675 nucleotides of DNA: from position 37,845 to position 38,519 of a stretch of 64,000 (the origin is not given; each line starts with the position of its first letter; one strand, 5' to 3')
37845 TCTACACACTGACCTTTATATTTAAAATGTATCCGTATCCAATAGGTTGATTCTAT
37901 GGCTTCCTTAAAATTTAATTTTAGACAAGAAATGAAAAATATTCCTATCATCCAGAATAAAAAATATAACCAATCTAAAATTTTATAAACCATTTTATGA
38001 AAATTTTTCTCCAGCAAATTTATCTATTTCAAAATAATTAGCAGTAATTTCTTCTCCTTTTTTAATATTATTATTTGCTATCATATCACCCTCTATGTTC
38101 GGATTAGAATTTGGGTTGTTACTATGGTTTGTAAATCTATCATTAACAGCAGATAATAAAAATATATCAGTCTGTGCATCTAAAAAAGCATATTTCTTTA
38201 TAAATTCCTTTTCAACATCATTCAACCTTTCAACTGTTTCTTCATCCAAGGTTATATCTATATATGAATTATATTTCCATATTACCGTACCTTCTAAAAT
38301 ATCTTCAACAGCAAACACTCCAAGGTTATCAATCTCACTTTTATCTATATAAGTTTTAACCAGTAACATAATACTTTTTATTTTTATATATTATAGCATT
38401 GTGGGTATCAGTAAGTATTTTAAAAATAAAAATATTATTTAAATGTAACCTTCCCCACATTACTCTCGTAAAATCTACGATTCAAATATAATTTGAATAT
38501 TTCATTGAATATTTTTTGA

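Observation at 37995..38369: Minimal SET-domain lysine methyltransferase in a phage-like genome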

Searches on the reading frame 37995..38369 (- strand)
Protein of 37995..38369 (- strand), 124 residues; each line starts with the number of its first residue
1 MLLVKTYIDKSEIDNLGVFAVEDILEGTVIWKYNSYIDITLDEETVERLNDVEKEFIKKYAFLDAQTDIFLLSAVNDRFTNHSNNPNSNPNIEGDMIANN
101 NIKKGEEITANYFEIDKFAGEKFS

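Call 3: search_protein_families(library=pfam, proteins=[window:37995-38369:-], max_evalue=10)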
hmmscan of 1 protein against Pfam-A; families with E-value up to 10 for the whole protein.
window:37995-38369:- (124 aa): 2 families
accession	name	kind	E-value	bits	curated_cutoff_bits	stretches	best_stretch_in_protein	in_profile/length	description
PF00856.33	SET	-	5.6e-12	46.4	22.4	1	16-112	2-104/105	SET domain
PF24434.1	DUF7557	-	0.057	13.3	25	1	39-51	4-16/45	Family of unknown function (DUF7557)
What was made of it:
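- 37995..38369 (-): SET-domain methyltransferase gene (124 aa, pI 4.35, no cysteine). Pfam SET 46.4 bits (call 3).
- On SET domain superfamily (Pfam PF00856; class V SAM-dependent methyltransferases): 46.4 bits against a gathering score of 22.4, E 5.6e-12, profile positions 2-104 of 105 (call 3).
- Checked: This is far beyond chance: Pfam SET PF00856 scores 46.4 bits against a gathering cut-off of 22.4, E 5.6e-12, covering profile positions 2-104 of 105 (call 3).
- Pfam SET at 46.4 bits against a 22.4 cut-off (call 3).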

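Call 4: search_protein_families(library=phrogs, proteins=[window:37995-38369:-], max_evalue=1)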
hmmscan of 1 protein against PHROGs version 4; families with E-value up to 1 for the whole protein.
window:37995-38369:- (124 aa): 2 families
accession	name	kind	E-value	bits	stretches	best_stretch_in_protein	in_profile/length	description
phrog_28278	-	unknown function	0.19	12.6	0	43-73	28-58/72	-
phrog_21660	-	unknown function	0.22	12.2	0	21-41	11-29/48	-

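Call 5: search_solved_structures(query=window:37995-38369:-, max_evalue=10, show_alignments=3)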
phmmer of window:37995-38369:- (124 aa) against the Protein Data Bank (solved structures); distinct sequences matched with E-value up to 10: 16.
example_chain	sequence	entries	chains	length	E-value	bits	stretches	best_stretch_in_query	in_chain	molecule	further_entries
7ea5_K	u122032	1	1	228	0.00012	25.6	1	10-120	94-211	Histone-lysine N-methyltransferase, H3 lysine-36 specific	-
4z4p_A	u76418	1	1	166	0.012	19.2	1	6-113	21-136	Histone-lysine N-methyltransferase 2D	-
5f59_A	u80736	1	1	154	0.053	17.1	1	6-112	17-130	Histone-lysine N-methyltransferase 2C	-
5f6k_C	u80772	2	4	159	0.059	17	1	6-112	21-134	Histone-lysine N-methyltransferase 2C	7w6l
4rz0_A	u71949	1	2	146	0.074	16.7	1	5-111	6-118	PFL0690c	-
6kiw_K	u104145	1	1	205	0.12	16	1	6-112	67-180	Histone-lysine N-methyltransferase 2C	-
9yle_K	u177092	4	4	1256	0.54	13.9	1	6-112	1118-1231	[histone H3]-lysine(4) N-methyltransferase,Histone-lysine N-methyltransferase 2D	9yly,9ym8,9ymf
9yl3_K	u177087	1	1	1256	0.54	13.9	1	6-112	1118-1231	[histone H3]-lysine(4) N-methyltransferase,Histone-lysine N-methyltransferase 2D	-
7u5v_A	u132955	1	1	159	0.68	13.6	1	10-115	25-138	Histone-lysine N-methyltransferase 2A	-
6kiu_K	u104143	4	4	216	0.69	13.5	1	10-115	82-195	Histone-lysine N-methyltransferase 2A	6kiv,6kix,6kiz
7ud5_K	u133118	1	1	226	0.76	13.4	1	10-115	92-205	cDNA FLJ56846, highly similar to Zinc finger protein HRX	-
2o1z_A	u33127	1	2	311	0.78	13.4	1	36-79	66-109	Ribonucleotide Reductase Subunit R2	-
2w5y_A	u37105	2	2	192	1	13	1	10-115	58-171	HISTONE-LYSINE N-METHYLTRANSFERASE HRX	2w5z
6pwv_C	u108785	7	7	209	1.5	12.5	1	10-115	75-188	Histone-lysine N-methyltransferase 2A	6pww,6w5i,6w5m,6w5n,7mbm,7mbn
5f5e_A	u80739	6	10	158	1.7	12.3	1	10-115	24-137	Histone-lysine N-methyltransferase 2A | Histone-lysine N-methyltransferase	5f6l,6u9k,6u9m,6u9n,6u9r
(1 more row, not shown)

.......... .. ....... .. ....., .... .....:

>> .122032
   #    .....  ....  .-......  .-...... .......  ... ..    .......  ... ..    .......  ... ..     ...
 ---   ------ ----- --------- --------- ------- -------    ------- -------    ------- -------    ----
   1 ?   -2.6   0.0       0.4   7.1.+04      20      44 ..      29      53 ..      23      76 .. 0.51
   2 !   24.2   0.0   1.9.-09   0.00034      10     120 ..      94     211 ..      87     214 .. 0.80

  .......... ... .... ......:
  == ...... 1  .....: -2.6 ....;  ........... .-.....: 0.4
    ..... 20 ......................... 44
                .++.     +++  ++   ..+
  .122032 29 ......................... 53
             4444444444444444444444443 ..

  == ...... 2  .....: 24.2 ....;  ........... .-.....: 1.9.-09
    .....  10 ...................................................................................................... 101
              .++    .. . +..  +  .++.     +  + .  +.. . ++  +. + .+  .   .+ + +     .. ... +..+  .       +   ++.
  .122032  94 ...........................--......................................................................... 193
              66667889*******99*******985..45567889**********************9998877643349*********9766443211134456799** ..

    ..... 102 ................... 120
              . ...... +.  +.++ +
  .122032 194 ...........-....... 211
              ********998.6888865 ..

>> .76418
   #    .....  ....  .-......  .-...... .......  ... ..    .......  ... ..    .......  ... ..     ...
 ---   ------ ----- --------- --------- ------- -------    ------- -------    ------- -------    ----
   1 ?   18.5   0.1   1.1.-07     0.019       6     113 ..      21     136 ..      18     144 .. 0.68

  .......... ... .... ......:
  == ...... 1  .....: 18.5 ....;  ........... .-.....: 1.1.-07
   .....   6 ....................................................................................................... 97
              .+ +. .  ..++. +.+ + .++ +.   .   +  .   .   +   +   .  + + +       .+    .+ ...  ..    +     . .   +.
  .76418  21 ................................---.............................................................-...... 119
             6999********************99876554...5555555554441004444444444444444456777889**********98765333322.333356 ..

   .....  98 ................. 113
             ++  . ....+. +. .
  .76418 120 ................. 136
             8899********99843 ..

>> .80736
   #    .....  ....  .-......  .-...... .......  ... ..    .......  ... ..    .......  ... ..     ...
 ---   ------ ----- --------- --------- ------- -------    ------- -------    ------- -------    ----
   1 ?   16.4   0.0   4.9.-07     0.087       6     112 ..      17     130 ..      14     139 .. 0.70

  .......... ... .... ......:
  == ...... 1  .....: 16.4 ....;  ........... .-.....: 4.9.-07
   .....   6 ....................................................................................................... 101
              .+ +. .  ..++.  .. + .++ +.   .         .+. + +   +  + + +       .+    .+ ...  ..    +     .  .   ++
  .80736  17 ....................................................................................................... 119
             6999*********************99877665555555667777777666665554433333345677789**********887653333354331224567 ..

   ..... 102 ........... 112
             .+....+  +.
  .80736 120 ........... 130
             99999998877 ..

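Call 10: search_dna_similar(query=window:37995-38369:-, collection=phages, mode=protein, max_evalue=0.01, max_rows=30)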
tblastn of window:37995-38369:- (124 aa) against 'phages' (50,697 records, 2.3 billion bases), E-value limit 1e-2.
Records with a match: 1; places in all: 1; records where one place covers at least 80% of the query: 0.
Best place of each record, by identity: <60% 1.
By first word of the organism name: uncultured 1.
By host as written in the record: - 1.
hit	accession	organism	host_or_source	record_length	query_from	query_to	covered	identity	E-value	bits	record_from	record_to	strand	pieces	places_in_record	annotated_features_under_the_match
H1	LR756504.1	uncultured phage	metagenomic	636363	1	79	64%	36.6%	3e-7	53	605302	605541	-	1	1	record has no annotation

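Call 13: find_homologous_proteins(query=window:37995-38369:-, max_evalue=0.001)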
Query window:37995-38369:- (124 aa): 28 proteins with E <= 0.001 among 34 candidates.
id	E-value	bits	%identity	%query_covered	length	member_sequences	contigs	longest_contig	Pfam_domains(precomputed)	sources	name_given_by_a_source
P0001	8.0e-74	263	100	100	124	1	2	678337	PF00856.34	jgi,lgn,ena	jgi:SET domain-containing protein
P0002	5.8e-59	215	81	100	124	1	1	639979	PF00856.34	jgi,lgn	jgi:hypothetical protein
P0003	1.2e-36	143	76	74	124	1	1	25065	PF00856.34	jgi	jgi:hypothetical protein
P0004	9.5e-35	137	56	100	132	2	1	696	PF00856.34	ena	-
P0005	1.2e-33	134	53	99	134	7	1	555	PF00856.34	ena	-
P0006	5.9e-33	132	56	99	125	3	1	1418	PF00856.34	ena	-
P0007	1.1e-32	131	52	99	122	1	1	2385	PF00856.34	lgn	-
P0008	4.2e-27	113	51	90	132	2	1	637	PF00856.34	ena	-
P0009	1.2e-20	92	42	100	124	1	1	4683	PF00856.34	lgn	-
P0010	4.2e-18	84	44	94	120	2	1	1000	PF00856.34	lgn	-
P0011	1.2e-15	76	46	94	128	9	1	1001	PF00856.34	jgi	jgi:SET domain-containing protein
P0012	2.6e-15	75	44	94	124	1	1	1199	PF00856.34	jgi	jgi:SET domain-containing protein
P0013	4.0e-15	74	40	92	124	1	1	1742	PF00856.34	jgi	jgi:SET domain-containing protein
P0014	7.9e-15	73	43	94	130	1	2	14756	PF00856.34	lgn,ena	-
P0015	1.2e-14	73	36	100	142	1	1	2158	PF00856.34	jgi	jgi:uncharacterized protein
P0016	2.5e-14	71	43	90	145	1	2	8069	PF00856.34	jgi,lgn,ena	jgi:SET domain-containing protein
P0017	4.1e-14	71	43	94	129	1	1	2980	PF00856.34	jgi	jgi:SET domain-containing protein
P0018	5.7e-14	70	43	94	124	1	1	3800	PF00856.34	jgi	jgi:uncharacterized protein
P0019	1.1e-13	69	41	90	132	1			PF00856.34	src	-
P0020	2.0e-13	69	41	94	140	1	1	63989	PF00856.34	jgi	jgi:uncharacterized protein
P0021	3.1e-13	68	41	90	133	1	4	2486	PF00856.34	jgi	jgi:SET domain-containing protein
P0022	5.3e-13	67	40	94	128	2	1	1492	PF00856.34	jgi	jgi:SET domain-containing protein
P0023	5.9e-12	64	39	94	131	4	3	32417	PF00856.34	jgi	-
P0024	6.5e-12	64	41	90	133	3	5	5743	PF00856.34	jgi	jgi:SET domain-containing protein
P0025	1.1e-10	60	38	96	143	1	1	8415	PF00856.34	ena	-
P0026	2.0e-10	59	42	90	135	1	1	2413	PF00856.34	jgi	jgi:SET domain-containing protein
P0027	1.8e-9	56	36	94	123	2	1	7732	PF00856.34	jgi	jgi:SET domain-containing protein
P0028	6.3e-9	54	36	94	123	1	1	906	PF00856.34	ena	-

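Call 14: find_related_loci(query=window:37995-38369:-, collection=viral_contigs, flank=8000)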
Query window:37995-38369:- (124 aa) in viral_contigs; peptide patterns used: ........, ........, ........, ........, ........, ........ (x = any residue, [..] = any of these).
42 stretches matched a pattern; 1 encode a relative of the query (tblastn E <= 1e-3); 1 distinct loci.
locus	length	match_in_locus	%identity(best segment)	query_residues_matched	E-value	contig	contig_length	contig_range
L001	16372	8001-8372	81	1-124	2e-66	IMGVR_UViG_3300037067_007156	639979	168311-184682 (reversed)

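Call 18: find_encoding_contigs(protein=P0001, flank=10000, max_places=4)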
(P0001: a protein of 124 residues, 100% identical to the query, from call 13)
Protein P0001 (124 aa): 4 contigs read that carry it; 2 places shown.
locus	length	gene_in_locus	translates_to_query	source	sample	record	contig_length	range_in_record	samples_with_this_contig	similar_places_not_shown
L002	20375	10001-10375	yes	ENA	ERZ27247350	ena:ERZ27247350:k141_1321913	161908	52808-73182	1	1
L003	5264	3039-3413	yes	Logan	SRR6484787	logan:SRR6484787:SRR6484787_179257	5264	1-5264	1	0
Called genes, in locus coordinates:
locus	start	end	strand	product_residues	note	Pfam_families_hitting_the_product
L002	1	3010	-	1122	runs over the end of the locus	-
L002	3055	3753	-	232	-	-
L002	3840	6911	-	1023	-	-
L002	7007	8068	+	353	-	PF01541:GIY-YIG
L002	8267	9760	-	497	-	-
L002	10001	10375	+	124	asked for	PF00856:SET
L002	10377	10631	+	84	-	-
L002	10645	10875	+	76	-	-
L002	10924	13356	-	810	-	-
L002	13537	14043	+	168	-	-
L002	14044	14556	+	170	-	-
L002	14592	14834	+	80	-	-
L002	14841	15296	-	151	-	-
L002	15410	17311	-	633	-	PF01145:Band_7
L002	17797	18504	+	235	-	-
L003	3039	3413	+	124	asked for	PF00856:SET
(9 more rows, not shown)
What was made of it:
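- The identical protein was recovered on four contigs, including records from two separate ENA and SRA samples (call 18).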

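Call 22: find_encoding_contigs(protein=P0020, flank=8000, max_places=2)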
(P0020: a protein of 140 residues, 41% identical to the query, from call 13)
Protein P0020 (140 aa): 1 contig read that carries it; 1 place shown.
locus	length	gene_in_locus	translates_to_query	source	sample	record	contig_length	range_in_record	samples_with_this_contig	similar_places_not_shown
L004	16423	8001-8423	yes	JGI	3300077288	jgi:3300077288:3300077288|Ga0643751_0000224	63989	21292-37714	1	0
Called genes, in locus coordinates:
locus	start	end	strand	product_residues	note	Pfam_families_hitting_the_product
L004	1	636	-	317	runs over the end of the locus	PF00485:PRK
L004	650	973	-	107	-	PF01503:PRA-PH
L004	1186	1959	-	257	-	PF00977:His_biosynth, PF01180:DHO_dh (faint), PF03060:NMO (faint)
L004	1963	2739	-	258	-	PF00977:His_biosynth, PF01207:Dus (faint)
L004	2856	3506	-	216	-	PF00117:GATase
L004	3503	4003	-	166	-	PF10947:DUF2628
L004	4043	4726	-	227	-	PF00475:IGPD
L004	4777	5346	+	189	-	PF00227:Proteasome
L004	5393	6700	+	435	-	PF05496:RuvB_N (faint), PF00004:AAA (weak), PF07728:AAA_5 (faint), PF07724:AAA_2, PF00004:AAA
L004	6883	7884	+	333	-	PF13493:DUF4118, PF07536:HWE_HK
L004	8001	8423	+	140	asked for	PF00856:SET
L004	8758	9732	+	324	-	PF03401:TctC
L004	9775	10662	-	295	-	PF02195:ParB_N, PF17762:HTH_ParB, PF01381:HTH_3 (faint), PF23552:ParB_C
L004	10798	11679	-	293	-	PF00142:Fer4_NifH (weak), PF01656:CbiA, PF02374:ArsA_ATPase (weak), PF06564:CBP_BcsQ, PF09140:MipZ, PF10609:ParA, PF13614:AAA_31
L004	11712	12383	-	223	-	PF02527:GidB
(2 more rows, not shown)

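Call 23: find_encoding_contigs(protein=P0023, flank=8000, max_places=2)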
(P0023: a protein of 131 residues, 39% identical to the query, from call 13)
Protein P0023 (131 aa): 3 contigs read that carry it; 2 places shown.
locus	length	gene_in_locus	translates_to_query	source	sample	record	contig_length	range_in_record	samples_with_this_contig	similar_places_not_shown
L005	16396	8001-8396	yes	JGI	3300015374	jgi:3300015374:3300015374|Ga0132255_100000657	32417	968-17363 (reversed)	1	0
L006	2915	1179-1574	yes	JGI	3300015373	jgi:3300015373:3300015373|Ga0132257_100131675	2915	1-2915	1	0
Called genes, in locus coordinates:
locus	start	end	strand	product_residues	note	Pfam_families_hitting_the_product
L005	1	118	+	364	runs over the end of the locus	PF00990:GGDEF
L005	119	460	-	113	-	PF01521:Fe-S_biosyn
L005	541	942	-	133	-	PF01883:FeS_assembly_P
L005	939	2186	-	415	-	PF00266:Aminotran_5, PF00155:Aminotran_1_2, PF01041:DegT_DnrJ_EryC1 (weak), PF01212:Beta_elim_lyase, PF01053:Cys_Met_Meta_PP (weak)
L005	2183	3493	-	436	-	PF19295:SufBD_N, PF01458:SUFBD_core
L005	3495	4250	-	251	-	PF02463:SMC_N (faint), PF00005:ABC_tran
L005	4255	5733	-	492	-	PF19295:SufBD_N, PF01458:SUFBD_core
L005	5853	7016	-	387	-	PF00266:Aminotran_5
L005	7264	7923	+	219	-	PF02129:Peptidase_S15, PF00561:Abhydrolase_1 (weak), PF12146:Hydrolase_4, PF00326:Peptidase_S9 (faint)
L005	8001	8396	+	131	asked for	PF00856:SET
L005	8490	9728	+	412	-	PF00579:tRNA-synt_1b, PF22421:SYY_C-terminal, PF01479:S4 (weak)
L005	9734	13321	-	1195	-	PF13116:YhdP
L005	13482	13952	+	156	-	PF00578:AhpC-TSA, PF08534:Redoxin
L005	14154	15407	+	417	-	PF01551:Peptidase_M23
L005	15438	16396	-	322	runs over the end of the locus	PF03462:PCRF, PF00472:RF-1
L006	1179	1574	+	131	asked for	PF00856:SET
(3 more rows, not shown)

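Call 24: find_encoding_contigs(protein=P0014, flank=8000, max_places=2)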
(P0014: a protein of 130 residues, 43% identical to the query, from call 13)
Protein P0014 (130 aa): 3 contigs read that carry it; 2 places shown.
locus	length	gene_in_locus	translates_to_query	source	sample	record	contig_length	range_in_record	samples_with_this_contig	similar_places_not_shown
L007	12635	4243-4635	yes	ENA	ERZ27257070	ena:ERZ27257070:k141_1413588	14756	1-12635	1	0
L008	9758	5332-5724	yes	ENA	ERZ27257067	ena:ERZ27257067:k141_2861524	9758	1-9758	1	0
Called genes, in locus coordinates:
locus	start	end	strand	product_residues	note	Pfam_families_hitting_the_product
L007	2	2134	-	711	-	?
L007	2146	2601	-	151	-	PF00111:Fer2, PF01799:Fer2_2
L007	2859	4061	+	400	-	PF07690:MFS_1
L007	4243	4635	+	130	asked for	PF00856:SET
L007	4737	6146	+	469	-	PF07690:MFS_1, PF00083:Sugar_tr, PF07690:MFS_1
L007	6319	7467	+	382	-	PF08309:LVIVD (faint)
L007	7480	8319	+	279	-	PF01261:AP_endonuc_2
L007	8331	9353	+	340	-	PF24981:Beta-prop_ATRN-LZTR1 (weak), PF13415:Beta-prop_FBX42, PF24681:Kelch_KLHDC2_KLHL20_DRC7, PF13964:Beta-prop_Calicin, PF25210:Kelch_FKB95, PF25210:Kelch_FKB95, PF24681:Kelch_KLHDC2_KLHL20_DRC7, PF01344:Kelch_1, +5 more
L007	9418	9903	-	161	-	PF06186:DUF992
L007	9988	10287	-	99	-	-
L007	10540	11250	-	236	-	PF22233:PhyR_sigma-like, PF00072:Response_reg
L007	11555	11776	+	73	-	PF18557:NepR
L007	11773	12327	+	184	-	PF04542:Sigma70_r2, PF22029:PhyR_sigma2, PF08281:Sigma70_r4_2, PF04545:Sigma70_r4 (weak)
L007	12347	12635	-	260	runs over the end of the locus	PF03988:DUF347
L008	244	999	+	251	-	PF03567:Sulfotransfer_2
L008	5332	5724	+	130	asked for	PF00856:SET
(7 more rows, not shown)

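Call 25: predict_structure(alignment_id=A1)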
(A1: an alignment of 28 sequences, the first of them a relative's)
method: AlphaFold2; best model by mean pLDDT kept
length: 124 residues; sequences in the alignment: 28
mean_pLDDT: 91.6   pTM: 0.81
mean pLDDT of the five models: 91.6, 91.6, 88.2, 85.9, 85.0
residues with pLDDT >= 90: 83; 70-90: 40; 50-70: 1; < 50: 0
segments of 3 or more residues with pLDDT < 50: none
pLDDT, mean of each block of 10 residues (from residue 1): 96 95 98 91 94 90 84 89 95 92 98 84 75
secondary structure, 60 per line:
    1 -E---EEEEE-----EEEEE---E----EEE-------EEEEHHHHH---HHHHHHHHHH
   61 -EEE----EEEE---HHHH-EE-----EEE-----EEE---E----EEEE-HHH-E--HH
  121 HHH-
elements in order: E6-10 E16-20 E29-31 E39-42 H43-47 H51-60 E62-64 E69-72 H76-79 E88-90 E96-98 E107-110 H119-123
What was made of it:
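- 37995..38369 (-): AF2 pLDDT 91.6 (call 25).
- AF2 pLDDT 91.6 and pTM 0.81 (call 25). The model is confident across this region, with pLDDT 95-98 for residues 1-30 (call 25). [Own knowledge] Cofactor contacts from this strand are made mainly by the main chain.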

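Call 28: fold_search(model_id=the predicted structure, library=pdb)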
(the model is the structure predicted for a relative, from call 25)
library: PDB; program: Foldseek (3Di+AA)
matches with E <= 10: 503; with E <= 0.001: 310
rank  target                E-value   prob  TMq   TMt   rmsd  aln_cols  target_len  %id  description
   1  7w6l_E                6.1e-07  1.00  0.59  0.50   4.8       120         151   27  The crystal structure of MLL3-RBBP5-ASH2L in complex with H3K4me0 peptide (released 2022-09-07)
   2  4z4p                  1.2e-06  1.00  0.59  0.47   5.1       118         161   24  Structure of the MLL4 SET Domain (released 2015-09-09)
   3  5f59                  1.4e-06  1.00  0.64  0.55   3.7       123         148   24  The crystal structure of MLL3 SET domain (released 2016-02-24)
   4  7w6l_C                1.6e-06  1.00  0.63  0.51   4.2       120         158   26  The crystal structure of MLL3-RBBP5-ASH2L in complex with H3K4me0 peptide (released 2022-09-07)
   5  6u9n_B                1.6e-06  1.00  0.63  0.54   4.1       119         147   28  MLL1 SET N3861I/Q3867L bound to inhibitor 14 (TC-5139) (released 2020-07-01)
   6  5f6k_C                1.6e-06  1.00  0.61  0.52   4.5       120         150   26  Crystal structure of the MLL3-Ash2L-RbBP5 complex (released 2016-02-24)
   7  7u5v_A                2.0e-06  1.00  0.60  0.60   4.7       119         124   27  Crystal structure of the Mixed Lineage Leukaemia (MLL1) SET Domain with the cofactor product S-Adenosylhomocysteine an (released 2023-09-27)
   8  6u9n_A                2.3e-06  1.00  0.62  0.54   4.1       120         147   28  MLL1 SET N3861I/Q3867L bound to inhibitor 14 (TC-5139) (released 2020-07-01)
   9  3kma_A                2.5e-06  1.00  0.65  0.75   3.6       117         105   20  Crystal Structure of vSET under Condition A (released 2010-11-10)
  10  6u9m_A                2.7e-06  1.00  0.61  0.52   4.5       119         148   28  MLL1 SET N3861I/Q3867L bound to inhibitor 16 (TC-5109) (released 2020-07-01)
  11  5h6z_A                2.9e-06  1.00  0.65  0.65   3.9       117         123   20  Crystal structure of Set7, a novel histone methyltransferase in Schizossacharomyces pombe (released 2017-11-22)
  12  5f6k_E                3.6e-06  1.00  0.60  0.52   4.8       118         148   24  Crystal structure of the MLL3-Ash2L-RbBP5 complex (released 2016-02-24)
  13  6u9k_A                3.6e-06  1.00  0.58  0.50   5.2       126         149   25  MLL1 SET N3861I/Q3867L bound to inhibitor 18 (TC-5153) (released 2020-07-01)
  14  7td5_A                3.9e-06  1.00  0.68  0.20   3.7       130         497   21  Structure of human PRC2-EZH1 containing phosphorylated SUZ12 (released 2022-11-16)
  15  6u9k_B                4.1e-06  1.00  0.55  0.47   5.2       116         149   25  MLL1 SET N3861I/Q3867L bound to inhibitor 18 (TC-5153) (released 2020-07-01)
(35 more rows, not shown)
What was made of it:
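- On SET domain superfamily (Pfam PF00856; class V SAM-dependent methyltransferases): Foldseek PDB gives 310 hits at E<=1e-3, and the 50 listed are all SET domains (call 28). Alignments cover 117-123 of 124 residues, but the C-terminal 12 residues have lower confidence (pLDDT 75-84) (calls 25, 28).
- Foldseek PDB gives 310 hits at E<=1e-3; the 50 listed are all SET, and vSET 3kma_A has TM 0.75 normalised to the target (call 28).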
